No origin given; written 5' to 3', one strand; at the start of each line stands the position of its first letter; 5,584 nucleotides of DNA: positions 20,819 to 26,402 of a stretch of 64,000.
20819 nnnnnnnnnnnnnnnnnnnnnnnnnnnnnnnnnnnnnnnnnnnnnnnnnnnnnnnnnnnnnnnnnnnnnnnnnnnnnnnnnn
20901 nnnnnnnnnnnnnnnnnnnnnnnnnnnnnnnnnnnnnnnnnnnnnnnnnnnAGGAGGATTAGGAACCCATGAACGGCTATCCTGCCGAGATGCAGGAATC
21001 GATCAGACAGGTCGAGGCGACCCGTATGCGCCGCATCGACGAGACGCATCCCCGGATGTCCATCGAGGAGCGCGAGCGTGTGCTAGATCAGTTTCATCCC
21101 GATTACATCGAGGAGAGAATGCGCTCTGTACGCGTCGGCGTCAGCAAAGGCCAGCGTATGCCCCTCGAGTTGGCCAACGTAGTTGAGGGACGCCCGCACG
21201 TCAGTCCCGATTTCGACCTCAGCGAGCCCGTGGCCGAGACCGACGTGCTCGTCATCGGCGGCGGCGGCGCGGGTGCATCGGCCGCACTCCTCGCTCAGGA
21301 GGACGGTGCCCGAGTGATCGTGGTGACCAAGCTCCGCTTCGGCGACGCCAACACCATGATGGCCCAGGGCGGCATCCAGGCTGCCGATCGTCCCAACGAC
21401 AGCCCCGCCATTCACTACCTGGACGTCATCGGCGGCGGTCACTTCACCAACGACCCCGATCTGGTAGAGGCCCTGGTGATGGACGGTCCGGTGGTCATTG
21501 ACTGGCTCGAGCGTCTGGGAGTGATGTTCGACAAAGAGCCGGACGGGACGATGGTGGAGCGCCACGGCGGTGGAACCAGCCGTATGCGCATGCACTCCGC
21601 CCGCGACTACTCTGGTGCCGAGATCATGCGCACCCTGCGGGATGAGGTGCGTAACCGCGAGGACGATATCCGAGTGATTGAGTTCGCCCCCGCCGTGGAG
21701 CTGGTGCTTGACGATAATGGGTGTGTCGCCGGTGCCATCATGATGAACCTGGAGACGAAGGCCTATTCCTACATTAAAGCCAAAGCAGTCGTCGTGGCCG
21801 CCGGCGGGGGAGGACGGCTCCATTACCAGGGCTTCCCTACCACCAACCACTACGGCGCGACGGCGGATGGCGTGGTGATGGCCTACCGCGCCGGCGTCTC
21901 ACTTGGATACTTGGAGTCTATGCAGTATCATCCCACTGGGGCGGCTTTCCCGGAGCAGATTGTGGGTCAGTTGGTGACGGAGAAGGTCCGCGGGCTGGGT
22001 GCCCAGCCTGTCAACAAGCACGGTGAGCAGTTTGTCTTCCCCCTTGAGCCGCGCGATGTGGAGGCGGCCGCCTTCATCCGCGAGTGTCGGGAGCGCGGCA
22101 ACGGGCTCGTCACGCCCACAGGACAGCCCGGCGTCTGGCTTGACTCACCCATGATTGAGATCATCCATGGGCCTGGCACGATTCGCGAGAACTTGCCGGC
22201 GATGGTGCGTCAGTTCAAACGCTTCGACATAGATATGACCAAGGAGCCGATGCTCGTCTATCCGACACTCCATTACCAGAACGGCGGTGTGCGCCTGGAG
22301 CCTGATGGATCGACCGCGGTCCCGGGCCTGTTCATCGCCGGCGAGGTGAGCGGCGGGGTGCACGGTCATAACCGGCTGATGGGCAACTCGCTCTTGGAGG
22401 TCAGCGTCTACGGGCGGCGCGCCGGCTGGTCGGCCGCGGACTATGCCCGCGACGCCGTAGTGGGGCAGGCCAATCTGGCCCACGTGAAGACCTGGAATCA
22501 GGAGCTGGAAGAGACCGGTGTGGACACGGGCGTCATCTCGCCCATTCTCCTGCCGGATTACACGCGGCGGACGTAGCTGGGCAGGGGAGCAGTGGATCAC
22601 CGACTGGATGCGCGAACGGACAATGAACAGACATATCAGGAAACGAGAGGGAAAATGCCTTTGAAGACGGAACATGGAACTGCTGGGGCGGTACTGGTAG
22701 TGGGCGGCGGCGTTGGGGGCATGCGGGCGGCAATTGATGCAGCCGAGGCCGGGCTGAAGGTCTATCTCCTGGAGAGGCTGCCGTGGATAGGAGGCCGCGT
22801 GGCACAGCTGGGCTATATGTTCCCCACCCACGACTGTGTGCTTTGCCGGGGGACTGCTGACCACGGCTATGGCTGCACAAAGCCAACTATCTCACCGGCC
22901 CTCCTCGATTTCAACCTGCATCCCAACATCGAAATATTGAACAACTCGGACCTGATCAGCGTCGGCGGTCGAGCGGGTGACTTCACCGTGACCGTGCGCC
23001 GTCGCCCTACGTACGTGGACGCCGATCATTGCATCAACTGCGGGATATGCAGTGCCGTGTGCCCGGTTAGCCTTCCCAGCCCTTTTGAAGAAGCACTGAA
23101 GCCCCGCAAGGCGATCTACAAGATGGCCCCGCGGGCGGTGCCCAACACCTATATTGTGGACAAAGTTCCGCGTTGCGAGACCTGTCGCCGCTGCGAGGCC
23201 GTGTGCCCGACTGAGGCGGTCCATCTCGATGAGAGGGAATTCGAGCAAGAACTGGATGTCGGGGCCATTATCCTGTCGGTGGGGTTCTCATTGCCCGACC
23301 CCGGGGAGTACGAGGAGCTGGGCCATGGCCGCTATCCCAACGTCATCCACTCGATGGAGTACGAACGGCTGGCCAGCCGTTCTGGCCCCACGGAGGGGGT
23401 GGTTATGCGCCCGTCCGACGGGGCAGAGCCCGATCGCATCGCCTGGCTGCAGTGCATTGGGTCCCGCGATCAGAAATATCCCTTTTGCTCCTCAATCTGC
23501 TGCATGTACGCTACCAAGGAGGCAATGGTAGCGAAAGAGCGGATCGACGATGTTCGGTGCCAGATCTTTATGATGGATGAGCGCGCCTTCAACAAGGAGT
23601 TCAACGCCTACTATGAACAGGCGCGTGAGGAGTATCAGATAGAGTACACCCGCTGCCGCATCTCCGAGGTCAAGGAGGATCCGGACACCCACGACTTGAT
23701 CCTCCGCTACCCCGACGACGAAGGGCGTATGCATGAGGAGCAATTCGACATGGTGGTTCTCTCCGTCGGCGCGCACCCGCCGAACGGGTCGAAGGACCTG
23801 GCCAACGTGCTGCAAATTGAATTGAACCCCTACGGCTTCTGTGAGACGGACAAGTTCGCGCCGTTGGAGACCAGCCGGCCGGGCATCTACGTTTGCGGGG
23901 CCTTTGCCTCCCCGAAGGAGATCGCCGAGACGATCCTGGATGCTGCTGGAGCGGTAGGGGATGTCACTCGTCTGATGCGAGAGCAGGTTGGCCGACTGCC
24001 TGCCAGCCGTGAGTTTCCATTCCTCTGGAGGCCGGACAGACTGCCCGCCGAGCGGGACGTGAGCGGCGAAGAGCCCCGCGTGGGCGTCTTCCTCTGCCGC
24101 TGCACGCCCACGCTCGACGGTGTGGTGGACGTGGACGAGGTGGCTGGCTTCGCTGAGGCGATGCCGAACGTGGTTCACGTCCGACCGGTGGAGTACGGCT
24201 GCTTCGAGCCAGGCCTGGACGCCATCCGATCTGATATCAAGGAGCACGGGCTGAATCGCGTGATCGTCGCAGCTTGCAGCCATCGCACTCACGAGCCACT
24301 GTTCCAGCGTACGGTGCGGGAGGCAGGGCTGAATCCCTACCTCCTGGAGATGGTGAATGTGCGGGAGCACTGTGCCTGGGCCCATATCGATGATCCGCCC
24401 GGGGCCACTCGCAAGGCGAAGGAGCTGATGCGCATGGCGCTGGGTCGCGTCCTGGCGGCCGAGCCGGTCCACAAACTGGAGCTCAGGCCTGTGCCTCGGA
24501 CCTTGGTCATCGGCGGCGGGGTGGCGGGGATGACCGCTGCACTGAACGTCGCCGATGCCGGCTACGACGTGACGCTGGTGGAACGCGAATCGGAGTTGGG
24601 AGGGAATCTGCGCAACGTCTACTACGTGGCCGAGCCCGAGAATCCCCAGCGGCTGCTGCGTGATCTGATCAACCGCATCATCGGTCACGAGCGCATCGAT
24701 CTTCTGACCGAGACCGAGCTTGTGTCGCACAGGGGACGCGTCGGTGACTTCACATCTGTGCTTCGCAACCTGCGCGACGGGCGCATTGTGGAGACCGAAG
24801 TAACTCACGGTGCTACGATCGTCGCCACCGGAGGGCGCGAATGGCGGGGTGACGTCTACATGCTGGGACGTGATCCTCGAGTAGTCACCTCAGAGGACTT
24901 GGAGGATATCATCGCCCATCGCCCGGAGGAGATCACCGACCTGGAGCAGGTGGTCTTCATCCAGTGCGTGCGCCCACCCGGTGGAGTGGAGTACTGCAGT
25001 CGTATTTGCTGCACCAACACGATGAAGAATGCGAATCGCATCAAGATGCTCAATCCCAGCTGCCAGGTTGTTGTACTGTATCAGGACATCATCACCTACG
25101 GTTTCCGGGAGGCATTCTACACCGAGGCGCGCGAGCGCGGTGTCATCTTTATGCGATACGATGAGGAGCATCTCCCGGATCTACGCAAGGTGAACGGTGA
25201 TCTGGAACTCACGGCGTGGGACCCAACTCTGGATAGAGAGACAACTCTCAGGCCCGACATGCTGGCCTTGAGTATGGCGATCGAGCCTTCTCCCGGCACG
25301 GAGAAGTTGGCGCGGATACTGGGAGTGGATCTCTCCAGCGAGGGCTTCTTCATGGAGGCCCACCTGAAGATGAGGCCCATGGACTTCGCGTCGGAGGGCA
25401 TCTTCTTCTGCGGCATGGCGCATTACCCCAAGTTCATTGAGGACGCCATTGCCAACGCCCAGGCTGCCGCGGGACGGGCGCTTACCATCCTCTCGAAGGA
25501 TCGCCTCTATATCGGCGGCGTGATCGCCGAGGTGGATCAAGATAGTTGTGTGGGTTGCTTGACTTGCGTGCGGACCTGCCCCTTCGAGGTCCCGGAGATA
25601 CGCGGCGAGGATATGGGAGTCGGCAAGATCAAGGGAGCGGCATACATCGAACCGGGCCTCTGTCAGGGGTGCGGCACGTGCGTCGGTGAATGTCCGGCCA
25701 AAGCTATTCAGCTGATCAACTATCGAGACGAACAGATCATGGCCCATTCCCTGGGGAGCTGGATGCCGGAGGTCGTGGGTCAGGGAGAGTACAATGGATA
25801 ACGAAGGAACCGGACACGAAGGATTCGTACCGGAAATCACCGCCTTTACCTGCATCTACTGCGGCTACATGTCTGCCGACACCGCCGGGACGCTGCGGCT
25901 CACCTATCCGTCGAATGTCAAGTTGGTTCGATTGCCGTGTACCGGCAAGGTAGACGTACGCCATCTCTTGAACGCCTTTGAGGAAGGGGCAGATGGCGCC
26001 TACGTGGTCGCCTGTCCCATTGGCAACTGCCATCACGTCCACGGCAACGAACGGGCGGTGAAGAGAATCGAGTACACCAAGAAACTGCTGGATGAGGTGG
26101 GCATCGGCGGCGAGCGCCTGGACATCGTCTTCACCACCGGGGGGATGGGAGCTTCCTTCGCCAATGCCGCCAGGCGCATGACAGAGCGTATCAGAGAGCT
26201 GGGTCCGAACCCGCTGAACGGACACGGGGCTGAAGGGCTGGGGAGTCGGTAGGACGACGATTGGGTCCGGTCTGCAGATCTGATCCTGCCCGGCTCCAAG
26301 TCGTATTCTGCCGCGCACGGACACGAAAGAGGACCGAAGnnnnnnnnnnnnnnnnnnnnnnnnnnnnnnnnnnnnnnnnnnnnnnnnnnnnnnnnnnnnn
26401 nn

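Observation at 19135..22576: FrhB/FdhB-like, SdhB-like and SdhA-like genes embedded between mvhD and hdrA: candidate thiol- or Hdr-linked fumarate reductase (TfrAB-like)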

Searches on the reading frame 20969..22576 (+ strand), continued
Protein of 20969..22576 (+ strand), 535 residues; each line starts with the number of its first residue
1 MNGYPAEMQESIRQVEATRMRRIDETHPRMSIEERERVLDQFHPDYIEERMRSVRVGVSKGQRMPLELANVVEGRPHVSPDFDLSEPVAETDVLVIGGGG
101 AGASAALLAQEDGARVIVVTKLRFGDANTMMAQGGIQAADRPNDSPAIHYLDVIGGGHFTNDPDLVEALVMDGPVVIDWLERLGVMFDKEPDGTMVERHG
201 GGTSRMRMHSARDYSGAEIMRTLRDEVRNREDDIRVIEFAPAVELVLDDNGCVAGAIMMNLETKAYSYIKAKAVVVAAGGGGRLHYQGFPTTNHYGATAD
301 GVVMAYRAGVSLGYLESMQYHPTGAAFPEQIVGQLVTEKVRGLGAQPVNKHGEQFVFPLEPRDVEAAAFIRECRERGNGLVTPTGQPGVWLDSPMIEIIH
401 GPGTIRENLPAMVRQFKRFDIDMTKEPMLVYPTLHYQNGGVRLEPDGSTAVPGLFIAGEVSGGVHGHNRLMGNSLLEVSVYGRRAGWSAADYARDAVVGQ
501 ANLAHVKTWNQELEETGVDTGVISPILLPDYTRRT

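Call 81: find_encoding_contigs(protein=P0122, flank=7000, max_places=1)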
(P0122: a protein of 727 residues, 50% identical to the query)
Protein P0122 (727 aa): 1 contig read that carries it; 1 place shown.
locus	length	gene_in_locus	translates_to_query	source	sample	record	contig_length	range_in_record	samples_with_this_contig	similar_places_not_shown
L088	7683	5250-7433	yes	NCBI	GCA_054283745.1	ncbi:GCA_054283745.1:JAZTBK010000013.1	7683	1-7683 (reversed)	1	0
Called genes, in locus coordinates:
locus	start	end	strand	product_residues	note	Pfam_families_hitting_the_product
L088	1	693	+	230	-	?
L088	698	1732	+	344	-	PF04389:Peptidase_M28 (faint), PF05343:Peptidase_M42, PF01546:Peptidase_M20 (weak)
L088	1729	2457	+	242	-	PF00583:Acetyltransf_1, PF12746:GNAT_acetyltran (weak), PF13508:Acetyltransf_7 (weak), PF08445:FR47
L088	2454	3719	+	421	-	PF06838:Met_gamma_lyase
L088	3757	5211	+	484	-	PF01943:Polysacc_synt, PF13440:Polysacc_synt_3, PF03023:MurJ (weak)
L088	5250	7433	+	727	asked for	PF13183:Fer4_8 (faint), PF12838:Fer4_7 (weak), PF13187:Fer4_9 (weak), PF00890:FAD_binding_2, PF01266:DAO, PF03486:HI0933_like, PF07992:Pyr_redox_2, PF12831:FAD_oxidored (faint)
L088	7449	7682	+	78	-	?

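Call 82: find_encoding_contigs(protein=P0121, flank=8000, max_places=1)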
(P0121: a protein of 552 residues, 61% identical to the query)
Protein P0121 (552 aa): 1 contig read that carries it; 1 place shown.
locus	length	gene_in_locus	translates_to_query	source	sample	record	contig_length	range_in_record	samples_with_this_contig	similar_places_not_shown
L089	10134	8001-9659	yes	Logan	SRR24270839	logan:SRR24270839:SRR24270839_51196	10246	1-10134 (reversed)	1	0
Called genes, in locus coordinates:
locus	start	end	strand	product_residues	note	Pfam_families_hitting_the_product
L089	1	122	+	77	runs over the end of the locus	?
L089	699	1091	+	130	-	PF00037:Fer4 (faint), PF12837:Fer4_6 (faint), PF12838:Fer4_7, PF13187:Fer4_9 (weak), PF13484:Fer4_16 (faint)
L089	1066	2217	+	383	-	PF01855:POR_N, PF02780:Transketolase_C (weak), PF17147:PFOR_II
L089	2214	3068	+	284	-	PF02775:TPP_enzyme_C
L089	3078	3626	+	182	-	PF01558:POR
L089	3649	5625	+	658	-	PF00890:FAD_binding_2 (weak), PF12831:FAD_oxidored (weak), PF13450:NAD_binding_8 (weak), PF00037:Fer4 (weak), PF12838:Fer4_7 (weak), PF00037:Fer4, PF12837:Fer4_6 (weak), PF14697:Fer4_21, +6 more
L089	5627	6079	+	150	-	PF02662:FlpD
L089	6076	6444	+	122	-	PF13183:Fer4_8 (weak), PF13187:Fer4_9 (weak), PF13534:Fer4_17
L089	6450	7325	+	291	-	PF02754:CCG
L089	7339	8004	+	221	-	PF13183:Fer4_8 (faint), PF13534:Fer4_17 (faint), PF13187:Fer4_9, PF13237:Fer4_10 (weak), PF12838:Fer4_7 (weak)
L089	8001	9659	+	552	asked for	PF00890:FAD_binding_2, PF03486:HI0933_like (faint), PF07992:Pyr_redox_2 (faint)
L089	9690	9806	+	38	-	-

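Call 83: find_encoding_contigs(protein=P0127, flank=8000, max_places=1)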
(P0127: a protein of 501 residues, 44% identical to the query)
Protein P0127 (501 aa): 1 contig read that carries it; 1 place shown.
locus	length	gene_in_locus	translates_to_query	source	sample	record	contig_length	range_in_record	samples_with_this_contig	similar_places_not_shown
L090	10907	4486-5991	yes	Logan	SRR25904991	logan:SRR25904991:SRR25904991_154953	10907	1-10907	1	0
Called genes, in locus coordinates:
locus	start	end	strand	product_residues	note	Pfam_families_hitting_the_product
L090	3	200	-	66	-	?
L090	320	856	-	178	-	PF14278:TetR_C_8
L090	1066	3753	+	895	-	PF03176:MMPL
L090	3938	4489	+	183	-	PF13183:Fer4_8 (faint), PF13534:Fer4_17 (faint), PF13187:Fer4_9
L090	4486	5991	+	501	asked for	PF00890:FAD_binding_2, PF01266:DAO, PF03486:HI0933_like (weak), PF07992:Pyr_redox_2 (faint), PF12831:FAD_oxidored (weak)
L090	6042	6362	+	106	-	-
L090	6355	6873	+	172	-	PF07155:ECF-ribofla_trS, PF12822:ECF_trnsprt (weak)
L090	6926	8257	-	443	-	PF00224:PK, PF02887:PK_C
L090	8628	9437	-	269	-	PF04536:TPM_phosphatase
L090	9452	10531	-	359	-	-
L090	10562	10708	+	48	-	-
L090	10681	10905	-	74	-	?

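Call 84: find_encoding_contigs(protein=P0150, flank=8000, max_places=1)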
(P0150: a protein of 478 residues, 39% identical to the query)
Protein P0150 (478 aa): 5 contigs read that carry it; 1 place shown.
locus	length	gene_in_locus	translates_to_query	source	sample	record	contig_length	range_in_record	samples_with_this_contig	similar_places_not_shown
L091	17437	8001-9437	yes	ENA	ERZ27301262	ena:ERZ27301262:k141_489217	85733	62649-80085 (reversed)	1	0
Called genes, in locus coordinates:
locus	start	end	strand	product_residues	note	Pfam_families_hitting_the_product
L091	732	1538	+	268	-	PF12724:Flavodoxin_5 (weak), PF13237:Fer4_10 (faint), PF00037:Fer4 (faint), PF12838:Fer4_7 (faint), PF13187:Fer4_9 (faint)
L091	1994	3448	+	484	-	PF00199:Catalase, PF06628:Catalase-rel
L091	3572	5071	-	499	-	PF00890:FAD_binding_2 (weak), PF01266:DAO (weak), PF01593:Amino_oxidase, PF07992:Pyr_redox_2 (faint), PF12831:FAD_oxidored (faint), PF13450:NAD_binding_8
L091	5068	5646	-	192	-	-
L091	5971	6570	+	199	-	PF00440:TetR_N (weak)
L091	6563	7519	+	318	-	-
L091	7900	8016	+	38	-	-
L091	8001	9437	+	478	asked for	PF00890:FAD_binding_2, PF01266:DAO (faint), PF03486:HI0933_like (weak), PF07992:Pyr_redox_2 (faint), PF12831:FAD_oxidored (weak)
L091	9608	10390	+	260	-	-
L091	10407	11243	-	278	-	PF01040:UbiA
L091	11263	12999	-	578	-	PF00342:PGI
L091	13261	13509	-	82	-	-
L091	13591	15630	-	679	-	PF13086:AAA_11 (weak), PF13191:AAA_16 (weak), PF13245:AAA_19, PF13604:AAA_30, PF18335:SH3_13 (weak), PF01443:Viral_helicase1 (weak), PF13538:UvrD_C_2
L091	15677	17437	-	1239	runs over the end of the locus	PF00580:UvrD-helicase, PF13245:AAA_19, PF13361:UvrD_C, PF13538:UvrD_C_2 (faint), PF12705:PDDEXK_1 (weak)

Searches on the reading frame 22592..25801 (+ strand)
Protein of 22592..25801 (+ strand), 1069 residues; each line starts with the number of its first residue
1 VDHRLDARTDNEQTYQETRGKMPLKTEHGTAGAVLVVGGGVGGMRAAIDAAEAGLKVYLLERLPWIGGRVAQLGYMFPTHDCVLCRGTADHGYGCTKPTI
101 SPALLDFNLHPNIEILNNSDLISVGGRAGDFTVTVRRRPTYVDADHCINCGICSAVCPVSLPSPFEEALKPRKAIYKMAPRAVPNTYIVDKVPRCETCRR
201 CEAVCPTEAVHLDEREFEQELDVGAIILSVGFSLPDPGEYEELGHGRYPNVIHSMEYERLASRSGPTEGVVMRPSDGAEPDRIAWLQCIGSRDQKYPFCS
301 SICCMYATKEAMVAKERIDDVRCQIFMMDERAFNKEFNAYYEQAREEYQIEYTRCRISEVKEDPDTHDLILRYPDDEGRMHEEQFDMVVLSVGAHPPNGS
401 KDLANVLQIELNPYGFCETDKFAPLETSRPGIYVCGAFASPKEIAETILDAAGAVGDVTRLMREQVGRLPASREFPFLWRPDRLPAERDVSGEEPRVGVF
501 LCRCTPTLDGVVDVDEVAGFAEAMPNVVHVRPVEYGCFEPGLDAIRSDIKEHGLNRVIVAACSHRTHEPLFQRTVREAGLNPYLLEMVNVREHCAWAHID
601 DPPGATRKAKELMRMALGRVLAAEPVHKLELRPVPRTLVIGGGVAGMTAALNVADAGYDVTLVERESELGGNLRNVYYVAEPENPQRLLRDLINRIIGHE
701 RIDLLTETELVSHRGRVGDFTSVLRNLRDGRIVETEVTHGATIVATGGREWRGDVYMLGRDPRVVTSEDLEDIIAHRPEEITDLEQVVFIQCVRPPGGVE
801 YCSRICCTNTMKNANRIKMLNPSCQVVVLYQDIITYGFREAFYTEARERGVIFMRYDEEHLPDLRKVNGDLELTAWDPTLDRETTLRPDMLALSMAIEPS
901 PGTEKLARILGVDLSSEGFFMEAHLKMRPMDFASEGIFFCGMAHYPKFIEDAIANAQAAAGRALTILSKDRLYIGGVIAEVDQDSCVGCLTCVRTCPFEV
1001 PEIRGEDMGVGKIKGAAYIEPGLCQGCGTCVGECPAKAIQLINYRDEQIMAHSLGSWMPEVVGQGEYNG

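Call 3: search_protein_families(library=pfam, proteins=[window:22592-25801:+], max_evalue=0.001)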
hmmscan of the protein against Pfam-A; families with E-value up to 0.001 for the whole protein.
window:22592-25801:+ (1069 aa): 25 families
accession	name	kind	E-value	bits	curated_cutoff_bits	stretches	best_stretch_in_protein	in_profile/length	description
PF07992.20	Pyr_redox_2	-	2.1e-25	90.2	26.1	3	327-443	178-279/291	Pyridine nucleotide-disulphide oxidoreductase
PF12831.13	FAD_oxidored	-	8.5e-20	71.9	27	2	34-72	2-40/416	FAD dependent oxidoreductase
PF00037.32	Fer4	-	1.1e-18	66.6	21.1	3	141-159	2-20/24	4Fe-4S binding domain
PF13237.11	Fer4_10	-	1e-15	57.8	25.5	2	141-206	3-53/53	4Fe-4S dicluster domain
PF13450.12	NAD_binding_8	-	2.2e-14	53.9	21.9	2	639-675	1-37/68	NAD(P)-binding Rossmann-like domain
PF00890.30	FAD_binding_2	-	7e-14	52.3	20.4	2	638-673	3-38/414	FAD binding domain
PF12838.12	Fer4_7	-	4.2e-13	50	27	2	985-1038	1-52/52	4Fe-4S dicluster domain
PF12797.12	Fer4_2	-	4.3e-13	48.7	24.5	1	140-159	3-22/22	4Fe-4S binding domain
PF12837.12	Fer4_6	-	7.2e-13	48.2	25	1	978-1000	1-23/24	4Fe-4S binding domain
PF13187.11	Fer4_9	-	8e-11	42.2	27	2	986-1039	2-52/52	4Fe-4S dicluster domain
PF03486.20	HI0933_like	-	8.9e-10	38.9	50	1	637-671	3-37/244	HI0933-like protein Rossmann domain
PF14697.11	Fer4_21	-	1e-09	38.8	35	0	141-159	35-53/59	4Fe-4S dicluster domain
PF13183.11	Fer4_8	-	1.1e-09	39.1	27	1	144-207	2-66/68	4Fe-4S dicluster domain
PF13738.12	Pyr_redox_3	-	3.6e-09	36.7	30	1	636-709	166-234/305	Pyridine nucleotide-disulphide oxidoreductase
PF01134.28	GIDA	-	4.1e-09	36.4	22.1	1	638-666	3-31/391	Glucose inhibited division protein A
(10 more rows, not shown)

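Call 5: search_protein_families(library=ncbifam, proteins=[window:22592-25801:+], max_evalue=0.001)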
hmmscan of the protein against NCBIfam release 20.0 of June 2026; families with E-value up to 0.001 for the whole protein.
window:22592-25801:+ (1069 aa): 168 families (the best 25 are shown)
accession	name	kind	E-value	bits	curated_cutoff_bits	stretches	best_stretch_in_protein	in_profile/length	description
NF040770.1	hetero_SS_HdrA2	exception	3.5e-244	812.5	1100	3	32-464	140-562/777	CoB-CoM heterodisulfide reductase HdrA2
NF041778.1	hetero_SS_HdrA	equivalog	6.7e-192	639.3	1400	3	33-454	144-562/771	ferredoxin:CoB-CoM heterodisulfide reductase subunit HdrA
NF041891.1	hdrA_Methbact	equivalog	4e-184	613.9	1300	3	30-466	132-560/762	ferredoxin:CoB-CoM heterodisulfide reductase subunit HdrA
TIGR03997.1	mycofact_OYE_2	equivalog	9.9e-18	63.8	793.15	2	635-696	380-441/645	mycofactocin system FadH/OYE family oxidoreductase 2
NF009410.0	PRK12771.1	subfamily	6.3e-17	61.4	516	1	636-708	140-209/566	NAD(P)-binding protein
NF042909.1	FMH_DH_FwdF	exception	6.8e-16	58.3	375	2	980-1042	253-314/336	tungsten-dependent formylmethanofuran dehydrogenase subunit FwdF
NF045637.1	carotdesatCrtDProt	equivalog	6.5e-15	54.6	580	2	638-681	2-45/485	1-hydroxycarotenoid 3,4-desaturase CrtD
TIGR01350.1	lipoamide_DH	equivalog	6.7e-14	51.4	408.8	2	34-71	4-40/461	dihydrolipoyl dehydrogenase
TIGR03467.1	HpnE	equivalog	1.1e-13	51.3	283.05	2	638-674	2-38/430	hydroxysqualene dehydroxylase HpnE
NF040864.1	HgcB_ferredoxin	equivalog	2.6e-13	49.6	99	1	980-1041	10-63/93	mercury methylation ferredoxin HgcB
NF058577.1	FdxA_fam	equivalog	4.2e-13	49.3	65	1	141-160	32-51/52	4Fe-4S ferredoxin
NF045599.1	bili_reduct_long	exception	2.8e-12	45.7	750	1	637-676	384-423/641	bilirubin reductase, long form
NF058655.1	CrtID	equivalog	2.1e-11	43.4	640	2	638-675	2-39/478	bifunctional phytoene desaturase/3,4-desaturase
TIGR02734.1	crtI_fam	subfamily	2.4e-11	43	238.1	2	638-672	2-36/504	phytoene desaturase family protein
NF004789.0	PRK06134.1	subfamily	3.1e-11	42.5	747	2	31-74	12-55/581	FAD-dependent oxidoreductase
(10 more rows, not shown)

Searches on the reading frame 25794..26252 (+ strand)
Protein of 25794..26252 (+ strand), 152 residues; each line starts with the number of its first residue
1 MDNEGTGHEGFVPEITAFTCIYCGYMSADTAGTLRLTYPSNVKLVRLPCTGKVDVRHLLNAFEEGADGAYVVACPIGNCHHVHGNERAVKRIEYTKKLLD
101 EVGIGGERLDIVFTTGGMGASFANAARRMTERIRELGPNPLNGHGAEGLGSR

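Call 3: search_protein_families(library=pfam, proteins=[window:25794-26252:+], max_evalue=0.001)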
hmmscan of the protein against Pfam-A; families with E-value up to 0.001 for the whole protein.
window:25794-26252:+ (152 aa): 1 family
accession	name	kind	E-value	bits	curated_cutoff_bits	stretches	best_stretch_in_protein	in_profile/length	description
PF02662.21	FlpD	-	2.4e-41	141.1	22.3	1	15-137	1-123/123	Methyl-viologen-reducing hydrogenase, delta subunit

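Call 5: search_protein_families(library=ncbifam, proteins=[window:25794-26252:+], max_evalue=0.001)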
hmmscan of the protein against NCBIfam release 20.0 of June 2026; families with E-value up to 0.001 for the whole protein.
window:25794-26252:+ (152 aa): 4 families
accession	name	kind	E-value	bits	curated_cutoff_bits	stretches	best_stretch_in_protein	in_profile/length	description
NF045873.1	F420_non_VhuD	exception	7.9e-45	152.2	215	1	14-142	3-131/132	F420-non-reducing hydrogenase iron-sulfur subunit VhuD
NF040770.1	hetero_SS_HdrA2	exception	7.4e-34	116.9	1100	1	10-139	645-774/777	CoB-CoM heterodisulfide reductase HdrA2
NF041891.1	hdrA_Methbact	equivalog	9.1e-11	40.7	1300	1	22-112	652-737/762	ferredoxin:CoB-CoM heterodisulfide reductase subunit HdrA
NF041778.1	hetero_SS_HdrA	equivalog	5.7e-06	24.4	1400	1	15-82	656-723/771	ferredoxin:CoB-CoM heterodisulfide reductase subunit HdrA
